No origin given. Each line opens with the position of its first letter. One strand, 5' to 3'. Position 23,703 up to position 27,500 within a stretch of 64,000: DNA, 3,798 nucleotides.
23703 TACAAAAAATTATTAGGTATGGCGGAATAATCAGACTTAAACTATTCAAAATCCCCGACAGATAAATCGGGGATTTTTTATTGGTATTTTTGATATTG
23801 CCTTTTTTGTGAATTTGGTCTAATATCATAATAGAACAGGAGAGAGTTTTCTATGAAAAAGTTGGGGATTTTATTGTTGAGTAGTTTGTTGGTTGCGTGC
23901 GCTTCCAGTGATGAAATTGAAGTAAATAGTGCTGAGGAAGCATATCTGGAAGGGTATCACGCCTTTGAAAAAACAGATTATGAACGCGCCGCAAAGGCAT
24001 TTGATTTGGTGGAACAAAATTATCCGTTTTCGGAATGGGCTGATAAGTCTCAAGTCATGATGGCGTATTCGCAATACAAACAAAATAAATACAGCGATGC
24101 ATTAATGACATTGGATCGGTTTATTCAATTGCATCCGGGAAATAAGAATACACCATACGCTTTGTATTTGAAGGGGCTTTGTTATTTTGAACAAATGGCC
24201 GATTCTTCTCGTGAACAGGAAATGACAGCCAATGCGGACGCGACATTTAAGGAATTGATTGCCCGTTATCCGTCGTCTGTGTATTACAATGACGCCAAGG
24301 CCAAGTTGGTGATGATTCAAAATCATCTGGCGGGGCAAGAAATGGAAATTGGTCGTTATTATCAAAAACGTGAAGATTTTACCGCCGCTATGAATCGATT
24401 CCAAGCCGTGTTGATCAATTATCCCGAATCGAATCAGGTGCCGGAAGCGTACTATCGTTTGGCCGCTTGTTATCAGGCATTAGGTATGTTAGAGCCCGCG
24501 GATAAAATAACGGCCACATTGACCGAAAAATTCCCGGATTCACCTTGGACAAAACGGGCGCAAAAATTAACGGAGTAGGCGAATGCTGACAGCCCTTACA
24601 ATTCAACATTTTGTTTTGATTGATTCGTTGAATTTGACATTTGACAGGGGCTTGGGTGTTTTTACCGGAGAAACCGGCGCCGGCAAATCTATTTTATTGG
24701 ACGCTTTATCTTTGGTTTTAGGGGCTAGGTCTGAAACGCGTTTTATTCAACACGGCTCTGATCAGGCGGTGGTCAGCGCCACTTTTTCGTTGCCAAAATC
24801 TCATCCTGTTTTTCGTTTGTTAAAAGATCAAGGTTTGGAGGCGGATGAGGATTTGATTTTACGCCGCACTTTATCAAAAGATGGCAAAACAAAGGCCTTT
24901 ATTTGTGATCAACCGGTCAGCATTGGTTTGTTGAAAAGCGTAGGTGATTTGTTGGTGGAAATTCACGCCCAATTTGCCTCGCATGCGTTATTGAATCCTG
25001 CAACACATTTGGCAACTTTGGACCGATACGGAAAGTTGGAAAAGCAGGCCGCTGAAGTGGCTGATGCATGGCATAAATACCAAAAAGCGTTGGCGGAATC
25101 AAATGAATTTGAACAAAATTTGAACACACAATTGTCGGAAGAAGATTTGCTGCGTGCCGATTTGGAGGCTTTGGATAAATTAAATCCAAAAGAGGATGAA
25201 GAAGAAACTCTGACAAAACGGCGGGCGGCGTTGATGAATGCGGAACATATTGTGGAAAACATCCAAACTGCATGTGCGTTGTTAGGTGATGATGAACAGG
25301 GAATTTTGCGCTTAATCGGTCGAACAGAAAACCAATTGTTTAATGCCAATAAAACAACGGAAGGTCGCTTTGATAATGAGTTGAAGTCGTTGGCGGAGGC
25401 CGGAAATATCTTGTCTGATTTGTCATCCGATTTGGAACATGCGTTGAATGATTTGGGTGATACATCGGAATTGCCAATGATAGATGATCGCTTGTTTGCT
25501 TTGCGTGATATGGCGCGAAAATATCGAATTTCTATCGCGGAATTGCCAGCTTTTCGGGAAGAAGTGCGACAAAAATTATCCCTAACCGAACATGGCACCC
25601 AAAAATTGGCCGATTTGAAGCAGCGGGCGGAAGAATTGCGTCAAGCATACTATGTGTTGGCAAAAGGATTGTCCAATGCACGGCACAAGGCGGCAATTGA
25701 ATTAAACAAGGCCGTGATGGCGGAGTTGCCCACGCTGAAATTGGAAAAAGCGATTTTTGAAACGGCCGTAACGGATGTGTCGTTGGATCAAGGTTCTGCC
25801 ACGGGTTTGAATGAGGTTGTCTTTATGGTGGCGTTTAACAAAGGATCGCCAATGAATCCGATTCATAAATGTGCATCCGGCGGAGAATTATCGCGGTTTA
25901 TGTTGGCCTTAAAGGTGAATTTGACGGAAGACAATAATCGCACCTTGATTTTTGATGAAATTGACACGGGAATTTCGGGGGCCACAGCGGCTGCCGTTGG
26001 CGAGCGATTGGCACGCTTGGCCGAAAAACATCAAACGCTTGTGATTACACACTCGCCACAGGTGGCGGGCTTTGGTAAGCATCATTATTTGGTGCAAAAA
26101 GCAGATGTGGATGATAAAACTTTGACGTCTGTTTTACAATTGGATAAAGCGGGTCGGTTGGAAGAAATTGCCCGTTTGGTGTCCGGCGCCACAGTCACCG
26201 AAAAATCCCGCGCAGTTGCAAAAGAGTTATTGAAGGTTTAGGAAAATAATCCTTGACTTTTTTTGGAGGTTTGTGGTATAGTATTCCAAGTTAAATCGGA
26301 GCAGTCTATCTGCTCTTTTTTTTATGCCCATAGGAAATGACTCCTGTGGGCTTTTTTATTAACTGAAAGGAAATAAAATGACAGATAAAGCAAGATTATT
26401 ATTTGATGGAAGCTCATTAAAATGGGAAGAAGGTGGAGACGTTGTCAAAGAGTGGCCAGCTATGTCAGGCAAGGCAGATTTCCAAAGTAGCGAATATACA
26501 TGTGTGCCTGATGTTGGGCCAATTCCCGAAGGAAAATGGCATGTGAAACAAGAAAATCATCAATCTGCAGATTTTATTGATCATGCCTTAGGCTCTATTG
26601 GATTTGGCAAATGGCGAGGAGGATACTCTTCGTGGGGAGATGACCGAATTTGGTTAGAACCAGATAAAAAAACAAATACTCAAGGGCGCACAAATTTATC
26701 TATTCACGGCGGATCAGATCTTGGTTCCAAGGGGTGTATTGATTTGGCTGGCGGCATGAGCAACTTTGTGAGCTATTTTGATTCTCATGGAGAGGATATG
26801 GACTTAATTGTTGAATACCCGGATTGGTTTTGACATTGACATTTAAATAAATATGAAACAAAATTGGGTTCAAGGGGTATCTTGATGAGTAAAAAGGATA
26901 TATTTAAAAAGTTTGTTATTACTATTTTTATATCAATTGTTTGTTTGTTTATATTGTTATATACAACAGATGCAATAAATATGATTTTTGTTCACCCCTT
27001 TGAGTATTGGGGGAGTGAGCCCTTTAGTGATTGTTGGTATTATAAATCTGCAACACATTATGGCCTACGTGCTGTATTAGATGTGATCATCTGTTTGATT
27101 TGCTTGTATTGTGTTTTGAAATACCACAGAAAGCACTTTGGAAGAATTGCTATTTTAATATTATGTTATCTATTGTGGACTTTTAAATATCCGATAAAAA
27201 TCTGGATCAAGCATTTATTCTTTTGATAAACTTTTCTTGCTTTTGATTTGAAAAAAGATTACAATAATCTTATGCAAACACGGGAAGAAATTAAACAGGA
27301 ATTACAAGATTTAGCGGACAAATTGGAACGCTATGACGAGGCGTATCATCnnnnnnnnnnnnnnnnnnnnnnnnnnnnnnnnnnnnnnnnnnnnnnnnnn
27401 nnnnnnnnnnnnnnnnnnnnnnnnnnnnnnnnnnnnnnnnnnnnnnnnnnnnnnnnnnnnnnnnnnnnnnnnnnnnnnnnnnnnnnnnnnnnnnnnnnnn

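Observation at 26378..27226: Tlde1/DUF2778-like L,D-transpeptidase-fold toxin plus small membrane protein inserted into the conserved bamD-recN-ligA block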

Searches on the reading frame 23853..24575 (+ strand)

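Call 4: search_protein_families(library=pfam, proteins=[window:23853-24575:+], max_evalue=1)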
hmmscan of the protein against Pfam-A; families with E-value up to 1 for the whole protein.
window:23853-24575:+ (241 aa): 22 families
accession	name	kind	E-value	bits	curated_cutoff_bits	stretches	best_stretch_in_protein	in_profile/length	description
PF13525.12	YfiO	-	1.7e-54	185.1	25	1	26-218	4-199/203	Outer membrane lipoprotein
PF13174.12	TPR_6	-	1.6e-24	85.2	26.3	4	198-230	1-33/33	Tetratricopeptide repeat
PF13512.12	TPR_18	-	5.3e-22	79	21.9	1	25-152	8-145/145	Tetratricopeptide repeat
PF13432.12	TPR_16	-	4.6e-13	49.8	32.7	2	69-142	2-64/65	Tetratricopeptide repeat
PF13428.12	TPR_14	-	2.3e-09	37.4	23.5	1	197-233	1-37/44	Tetratricopeptide repeat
PF14559.12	TPR_19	-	4.7e-09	36.9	25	1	173-231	4-59/68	Tetratricopeptide repeat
PF07719.23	TPR_2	-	4.6e-08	33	27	1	197-218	1-22/34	Tetratricopeptide repeat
PF12895.13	ANAPC3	-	1e-06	29.3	27.2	1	23-89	19-81/82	Anaphase-promoting complex, cyclosome, subunit 3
PF00515.34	TPR_1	-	5.4e-06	26.4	27.8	1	197-216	1-20/34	Tetratricopeptide repeat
PF09976.15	TPR_21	-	0.00011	22.4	25.5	1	25-92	37-104/193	Tetratricopeptide repeat-like domain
PF13371.12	TPR_9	-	0.0004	20.8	35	0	154-198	23-67/73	Tetratricopeptide repeat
PF13424.12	TPR_12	-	0.00066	20.3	30.1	1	165-216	8-64/77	Tetratricopeptide repeat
PF25064.1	ARM_TT21_5th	-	0.0079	16.9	27.8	0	172-224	13-62/117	TT21 fifth ARM repeats domain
PF14853.12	Fis1_TPR_C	-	0.013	16.1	25.3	1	71-99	8-36/53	Fis1 C-terminal tetratricopeptide repeat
PF13431.12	TPR_17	-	0.014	16.1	24.4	1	197-214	13-30/34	Tetratricopeptide repeat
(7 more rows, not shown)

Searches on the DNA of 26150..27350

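Call 61: search_rna_families(source=window, start=26150, end=27350, threshold=evalue, max_evalue=1)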
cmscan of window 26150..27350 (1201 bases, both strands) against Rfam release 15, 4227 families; matches with E-value up to 1: 2.
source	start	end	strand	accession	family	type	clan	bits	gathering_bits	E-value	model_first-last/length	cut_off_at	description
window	26215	26322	+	RF01770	rimP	Cis-reg; leader;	-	25.5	47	0.13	1-102/102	no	Gammaprotebacteria rimP leader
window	26249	26363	+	RF04312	trpB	Cis-reg;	-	25.4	59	0.56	1-107/107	no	trpB ncRNA motif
